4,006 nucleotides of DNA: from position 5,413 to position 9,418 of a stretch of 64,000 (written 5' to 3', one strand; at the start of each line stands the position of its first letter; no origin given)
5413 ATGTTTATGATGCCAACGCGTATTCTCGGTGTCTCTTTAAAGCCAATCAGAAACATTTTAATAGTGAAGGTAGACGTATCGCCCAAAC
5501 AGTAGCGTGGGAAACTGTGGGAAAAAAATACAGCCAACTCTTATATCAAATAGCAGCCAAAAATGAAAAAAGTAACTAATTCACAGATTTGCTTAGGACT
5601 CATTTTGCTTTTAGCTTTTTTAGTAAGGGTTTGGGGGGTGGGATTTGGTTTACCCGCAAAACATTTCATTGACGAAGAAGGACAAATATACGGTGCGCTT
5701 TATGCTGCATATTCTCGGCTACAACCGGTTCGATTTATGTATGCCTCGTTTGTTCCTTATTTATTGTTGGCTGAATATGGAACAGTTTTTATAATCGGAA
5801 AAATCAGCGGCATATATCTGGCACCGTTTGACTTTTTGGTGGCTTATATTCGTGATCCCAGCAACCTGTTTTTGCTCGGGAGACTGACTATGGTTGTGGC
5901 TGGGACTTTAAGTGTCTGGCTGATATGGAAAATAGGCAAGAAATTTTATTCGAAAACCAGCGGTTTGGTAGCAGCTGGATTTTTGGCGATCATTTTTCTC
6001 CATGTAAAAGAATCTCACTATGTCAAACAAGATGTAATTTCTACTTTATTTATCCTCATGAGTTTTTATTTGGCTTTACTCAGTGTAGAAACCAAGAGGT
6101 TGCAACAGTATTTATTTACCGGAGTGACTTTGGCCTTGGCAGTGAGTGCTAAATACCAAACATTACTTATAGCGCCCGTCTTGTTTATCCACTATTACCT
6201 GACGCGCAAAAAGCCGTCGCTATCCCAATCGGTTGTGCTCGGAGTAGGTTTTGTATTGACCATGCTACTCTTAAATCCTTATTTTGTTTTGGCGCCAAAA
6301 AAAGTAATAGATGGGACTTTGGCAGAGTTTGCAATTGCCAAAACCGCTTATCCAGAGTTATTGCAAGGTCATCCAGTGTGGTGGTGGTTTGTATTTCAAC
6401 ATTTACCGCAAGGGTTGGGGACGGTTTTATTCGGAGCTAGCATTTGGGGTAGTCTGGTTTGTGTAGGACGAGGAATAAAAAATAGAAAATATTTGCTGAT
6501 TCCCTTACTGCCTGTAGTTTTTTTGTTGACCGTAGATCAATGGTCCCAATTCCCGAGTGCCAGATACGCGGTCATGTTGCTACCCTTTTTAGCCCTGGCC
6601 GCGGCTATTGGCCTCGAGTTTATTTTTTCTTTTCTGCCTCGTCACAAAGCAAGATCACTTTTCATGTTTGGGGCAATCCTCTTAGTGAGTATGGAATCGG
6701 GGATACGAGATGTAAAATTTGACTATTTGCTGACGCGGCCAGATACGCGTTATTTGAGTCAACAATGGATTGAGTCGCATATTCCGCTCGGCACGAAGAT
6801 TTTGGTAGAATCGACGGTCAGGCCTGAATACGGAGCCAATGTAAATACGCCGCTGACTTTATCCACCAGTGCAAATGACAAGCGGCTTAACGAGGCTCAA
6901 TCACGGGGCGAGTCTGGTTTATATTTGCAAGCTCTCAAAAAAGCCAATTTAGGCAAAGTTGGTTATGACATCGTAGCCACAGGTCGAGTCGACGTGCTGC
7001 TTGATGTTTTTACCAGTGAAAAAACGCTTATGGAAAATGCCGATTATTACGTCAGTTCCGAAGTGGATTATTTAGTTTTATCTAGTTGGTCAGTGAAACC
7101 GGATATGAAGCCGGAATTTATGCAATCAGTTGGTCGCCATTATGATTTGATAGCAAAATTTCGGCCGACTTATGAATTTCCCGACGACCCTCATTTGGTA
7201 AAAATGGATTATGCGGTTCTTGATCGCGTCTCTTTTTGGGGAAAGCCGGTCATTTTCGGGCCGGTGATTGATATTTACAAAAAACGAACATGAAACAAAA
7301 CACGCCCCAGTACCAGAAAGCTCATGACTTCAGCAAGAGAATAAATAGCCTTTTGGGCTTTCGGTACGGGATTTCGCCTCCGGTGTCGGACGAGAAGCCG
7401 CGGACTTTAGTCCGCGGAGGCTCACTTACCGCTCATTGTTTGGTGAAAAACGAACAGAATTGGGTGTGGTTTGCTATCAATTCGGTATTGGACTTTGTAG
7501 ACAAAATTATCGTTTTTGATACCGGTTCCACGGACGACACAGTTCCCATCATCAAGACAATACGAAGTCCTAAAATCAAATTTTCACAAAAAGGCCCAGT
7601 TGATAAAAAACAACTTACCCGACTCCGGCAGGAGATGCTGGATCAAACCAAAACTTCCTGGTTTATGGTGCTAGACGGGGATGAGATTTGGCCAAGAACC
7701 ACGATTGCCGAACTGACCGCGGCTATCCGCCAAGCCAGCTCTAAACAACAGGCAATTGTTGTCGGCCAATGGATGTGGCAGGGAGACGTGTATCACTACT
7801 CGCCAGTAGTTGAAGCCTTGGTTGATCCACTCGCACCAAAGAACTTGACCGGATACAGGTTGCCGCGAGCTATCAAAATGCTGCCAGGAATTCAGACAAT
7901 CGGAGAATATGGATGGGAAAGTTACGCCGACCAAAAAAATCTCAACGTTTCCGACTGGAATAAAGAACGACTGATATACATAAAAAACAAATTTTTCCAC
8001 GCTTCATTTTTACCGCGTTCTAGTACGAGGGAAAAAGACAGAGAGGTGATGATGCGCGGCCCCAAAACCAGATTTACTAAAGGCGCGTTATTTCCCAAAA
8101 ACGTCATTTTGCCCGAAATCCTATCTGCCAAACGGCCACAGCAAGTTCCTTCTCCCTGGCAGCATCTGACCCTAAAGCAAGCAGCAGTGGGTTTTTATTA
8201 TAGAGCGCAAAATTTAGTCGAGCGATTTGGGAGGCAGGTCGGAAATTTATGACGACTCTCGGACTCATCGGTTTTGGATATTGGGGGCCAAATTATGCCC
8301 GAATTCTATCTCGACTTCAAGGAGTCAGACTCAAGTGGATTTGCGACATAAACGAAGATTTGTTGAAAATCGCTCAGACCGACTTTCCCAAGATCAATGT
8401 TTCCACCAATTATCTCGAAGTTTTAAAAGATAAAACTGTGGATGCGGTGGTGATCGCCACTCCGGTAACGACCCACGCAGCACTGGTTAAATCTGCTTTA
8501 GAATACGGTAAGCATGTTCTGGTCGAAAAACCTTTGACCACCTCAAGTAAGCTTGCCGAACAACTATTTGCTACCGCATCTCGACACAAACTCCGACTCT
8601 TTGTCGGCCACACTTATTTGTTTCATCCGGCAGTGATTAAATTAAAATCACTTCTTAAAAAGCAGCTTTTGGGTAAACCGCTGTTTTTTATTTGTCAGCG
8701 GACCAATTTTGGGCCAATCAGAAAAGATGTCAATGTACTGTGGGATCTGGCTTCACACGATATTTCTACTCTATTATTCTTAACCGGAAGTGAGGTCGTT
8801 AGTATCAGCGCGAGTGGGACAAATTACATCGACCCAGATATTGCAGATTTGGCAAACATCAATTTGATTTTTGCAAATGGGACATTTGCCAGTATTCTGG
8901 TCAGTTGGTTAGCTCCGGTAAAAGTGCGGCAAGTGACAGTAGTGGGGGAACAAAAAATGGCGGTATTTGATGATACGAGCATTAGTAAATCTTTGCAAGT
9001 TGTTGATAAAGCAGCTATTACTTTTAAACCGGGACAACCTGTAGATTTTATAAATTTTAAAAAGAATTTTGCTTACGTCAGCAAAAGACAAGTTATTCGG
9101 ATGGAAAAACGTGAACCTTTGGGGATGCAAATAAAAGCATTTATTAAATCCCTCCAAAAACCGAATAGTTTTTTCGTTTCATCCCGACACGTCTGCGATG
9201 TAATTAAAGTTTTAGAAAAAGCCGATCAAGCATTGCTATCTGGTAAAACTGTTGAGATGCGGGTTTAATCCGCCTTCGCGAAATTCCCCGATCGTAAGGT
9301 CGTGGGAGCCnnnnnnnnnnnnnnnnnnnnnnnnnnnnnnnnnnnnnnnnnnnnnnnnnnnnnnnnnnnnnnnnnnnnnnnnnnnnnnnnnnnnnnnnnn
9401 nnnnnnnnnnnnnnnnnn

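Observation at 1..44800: About 45-kb surface-glycan and glycosylation supercluster of unusual enzymatic richness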

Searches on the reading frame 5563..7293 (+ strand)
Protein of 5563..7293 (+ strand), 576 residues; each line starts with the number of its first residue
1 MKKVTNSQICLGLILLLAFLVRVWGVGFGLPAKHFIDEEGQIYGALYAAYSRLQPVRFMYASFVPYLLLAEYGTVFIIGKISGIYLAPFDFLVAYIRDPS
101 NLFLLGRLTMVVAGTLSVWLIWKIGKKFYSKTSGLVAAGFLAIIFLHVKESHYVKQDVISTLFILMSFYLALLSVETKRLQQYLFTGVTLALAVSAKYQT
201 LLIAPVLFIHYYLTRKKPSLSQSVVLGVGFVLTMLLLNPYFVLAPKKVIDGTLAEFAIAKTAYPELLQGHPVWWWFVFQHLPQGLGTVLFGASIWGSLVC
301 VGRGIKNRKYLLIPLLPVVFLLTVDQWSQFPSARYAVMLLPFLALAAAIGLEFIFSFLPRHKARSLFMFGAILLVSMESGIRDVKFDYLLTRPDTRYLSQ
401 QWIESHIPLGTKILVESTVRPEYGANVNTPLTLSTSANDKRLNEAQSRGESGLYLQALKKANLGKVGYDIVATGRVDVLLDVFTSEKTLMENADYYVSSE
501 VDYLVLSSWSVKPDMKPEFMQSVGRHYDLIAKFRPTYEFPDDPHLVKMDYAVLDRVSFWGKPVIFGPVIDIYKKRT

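Call 3: search_protein_families(library=pfam, proteins=[window:5563-7293:+], max_evalue=0.01)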
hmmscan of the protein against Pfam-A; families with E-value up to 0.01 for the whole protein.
window:5563-7293:+ (576 aa): 2 families
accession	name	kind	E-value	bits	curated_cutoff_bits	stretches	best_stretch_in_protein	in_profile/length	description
PF13231.12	PMT_2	-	7.3e-15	56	26.1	1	107-239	25-156/160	Dolichyl-phosphate-mannose-protein mannosyltransferase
PF02366.24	PMT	-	7.2e-07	29.5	22.7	1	106-217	85-203/245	Dolichyl-phosphate-mannose-protein mannosyltransferase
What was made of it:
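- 5563..7293 (+): GT-C enzyme, PMT_2 family, DE motif. PMT_2 7.3e-15 (call 3).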

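Call 37: search_protein_families(library=ncbifam, proteins=[window:5563-7293:+], max_evalue=0.001)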
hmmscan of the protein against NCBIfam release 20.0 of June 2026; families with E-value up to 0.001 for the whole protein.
window:5563-7293:+ (576 aa): 1 family
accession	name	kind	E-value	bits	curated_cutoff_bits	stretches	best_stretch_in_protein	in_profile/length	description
TIGR03663.1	TIGR03663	subfamily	1.5e-07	30.8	126.25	1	105-213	72-179/435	flippase activity-associated protein Agl23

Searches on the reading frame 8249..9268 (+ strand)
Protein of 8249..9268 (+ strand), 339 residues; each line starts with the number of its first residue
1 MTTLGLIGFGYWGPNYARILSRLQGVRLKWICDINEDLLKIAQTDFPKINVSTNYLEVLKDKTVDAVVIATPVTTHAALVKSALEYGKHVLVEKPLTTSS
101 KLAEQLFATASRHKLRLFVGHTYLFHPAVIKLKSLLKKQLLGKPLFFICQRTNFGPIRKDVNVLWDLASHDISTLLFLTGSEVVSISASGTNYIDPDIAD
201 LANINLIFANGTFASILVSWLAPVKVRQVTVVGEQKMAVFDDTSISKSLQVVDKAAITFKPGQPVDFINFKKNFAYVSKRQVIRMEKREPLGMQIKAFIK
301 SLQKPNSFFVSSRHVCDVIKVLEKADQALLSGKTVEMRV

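Call 3: search_protein_families(library=pfam, proteins=[window:8249-9268:+], max_evalue=0.01)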
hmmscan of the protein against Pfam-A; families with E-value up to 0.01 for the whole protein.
window:8249-9268:+ (339 aa): 3 families
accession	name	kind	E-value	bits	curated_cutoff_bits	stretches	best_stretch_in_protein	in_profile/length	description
PF01408.29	GFO_IDH_MocA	-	1.2e-22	81.3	24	1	4-121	3-120/120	Oxidoreductase family, NAD-binding Rossmann fold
PF22725.1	GFO_IDH_MocA_C3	-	3.7e-15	56.4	27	1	130-237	2-122/124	GFO/IDH/MocA C-terminal domain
PF03447.22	NAD_binding_3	-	4.1e-06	27.9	24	1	8-119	1-115/116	Homoserine dehydrogenase, NAD binding domain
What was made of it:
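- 8249..9268 (+): GFO/IDH/MocA oxidoreductase, probable nucleotide-sugar 3-dehydrogenase. PF01408 1.2e-22 (call 3).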

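Call 15: search_protein_families(library=ncbifam, proteins=[window:8249-9268:+], max_evalue=0.01)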
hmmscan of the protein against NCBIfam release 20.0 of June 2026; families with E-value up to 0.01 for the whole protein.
window:8249-9268:+ (339 aa): 10 families
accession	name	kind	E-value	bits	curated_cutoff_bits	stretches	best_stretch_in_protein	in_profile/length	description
NF040723.1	UDP-GlcNAcDh_Arch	equivalog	1e-49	169.7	450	1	4-256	3-251/302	UDP-N-acetylglucosamine 3-dehydrogenase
TIGR04380.1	myo_inos_iolG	equivalog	3e-34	118.4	355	1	2-258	2-269/330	inositol 2-dehydrogenase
NF008607.0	PRK11579.1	subfamily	3.5e-21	75.6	330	1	4-156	7-157/346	oxidoreductase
NF052679.1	InsChiInosDhIolG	equivalog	1.3e-16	60.6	540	1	3-187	4-193/343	bifunctional inositol 2-dehydrogenase/D-chiro-inositol 1-dehydrogenase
NF052479.1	LevoglcsnDh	equivalog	1.6e-15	56.7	650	1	29-145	39-155/386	levoglucosan dehydrogenase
NF041392.1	XylDh_Gfo6_Halo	equivalog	3.6e-15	55.6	350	1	55-150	74-169/350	D-xylose 1-dehydrogenase Gfo6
NF058563.1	BT_2159_fam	equivalog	9.6e-14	51.1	650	1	4-103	3-102/350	disaccharide 3-dehydrogenase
NF058561.1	BT_2158_fam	equivalog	1e-11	44.1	750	1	18-116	49-149/487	glycoside 3-dehydrogenase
NF007574.0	PRK10206.1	equivalog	5.7e-11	42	352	1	7-116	8-118/345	oxidoreductase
NF004976.0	PRK06349.1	subfamily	0.0054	15.9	205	1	4-117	7-127/430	homoserine dehydrogenase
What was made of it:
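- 8249..9268 (+): Best NCBIfam hit is UDP-GlcNAc 3-dehydrogenase, 1e-49, below the curated cutoff (call 15).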

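Call 85: search_solved_structures(query=window:8249-9268:+, max_evalue=1e-10)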
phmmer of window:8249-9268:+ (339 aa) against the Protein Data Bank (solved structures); distinct sequences matched with E-value up to 1e-10: 27.
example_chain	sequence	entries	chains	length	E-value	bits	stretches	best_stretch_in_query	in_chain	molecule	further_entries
3c1a_A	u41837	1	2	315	4.8e-30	108.3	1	4-247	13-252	Putative oxidoreductase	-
7bvj_A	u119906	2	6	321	1.4e-23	87.1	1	62-262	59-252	Oxidoreductase, NAD-binding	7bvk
6nor_A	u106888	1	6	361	3.8e-17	66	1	5-238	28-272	Putative NAD dependent dehydrogenase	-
3e18_A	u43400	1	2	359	6.4e-17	65.2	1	4-335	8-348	oxidoreductase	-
3ezy_A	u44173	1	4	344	3.4e-16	62.8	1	4-206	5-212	Dehydrogenase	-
3e82_A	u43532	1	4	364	1.7e-15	60.5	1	4-180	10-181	Putative oxidoreductase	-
6jw6_A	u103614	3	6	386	6.4e-15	58.6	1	4-191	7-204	Dehydrogenase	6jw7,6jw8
3kux_A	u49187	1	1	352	4.5e-14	55.9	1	4-162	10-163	Putative oxidoreductase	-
9azo_A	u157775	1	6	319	1.1e-13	54.6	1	4-220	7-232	PmdC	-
4hkt_A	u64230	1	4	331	5.3e-13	52.4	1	4-206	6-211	Inositol 2-dehydrogenase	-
9m37_A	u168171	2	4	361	5.6e-13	52.3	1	3-217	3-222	P581a DgpA2 and isoorientin complex structure | Gfo/Idh/MocA family protein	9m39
3fhl_A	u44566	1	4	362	6.8e-13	52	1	17-147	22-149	Putative oxidoreductase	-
6z3b_B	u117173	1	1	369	2e-12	50.5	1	5-153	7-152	Gfo/Idh/MocA family oxidoreductase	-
6z3b_A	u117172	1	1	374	2e-12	50.4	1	5-153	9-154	Gfo/Idh/MocA family oxidoreductase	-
6z3c_AAA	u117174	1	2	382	2.1e-12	50.4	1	5-153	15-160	Gfo/Idh/MocA family oxidoreductase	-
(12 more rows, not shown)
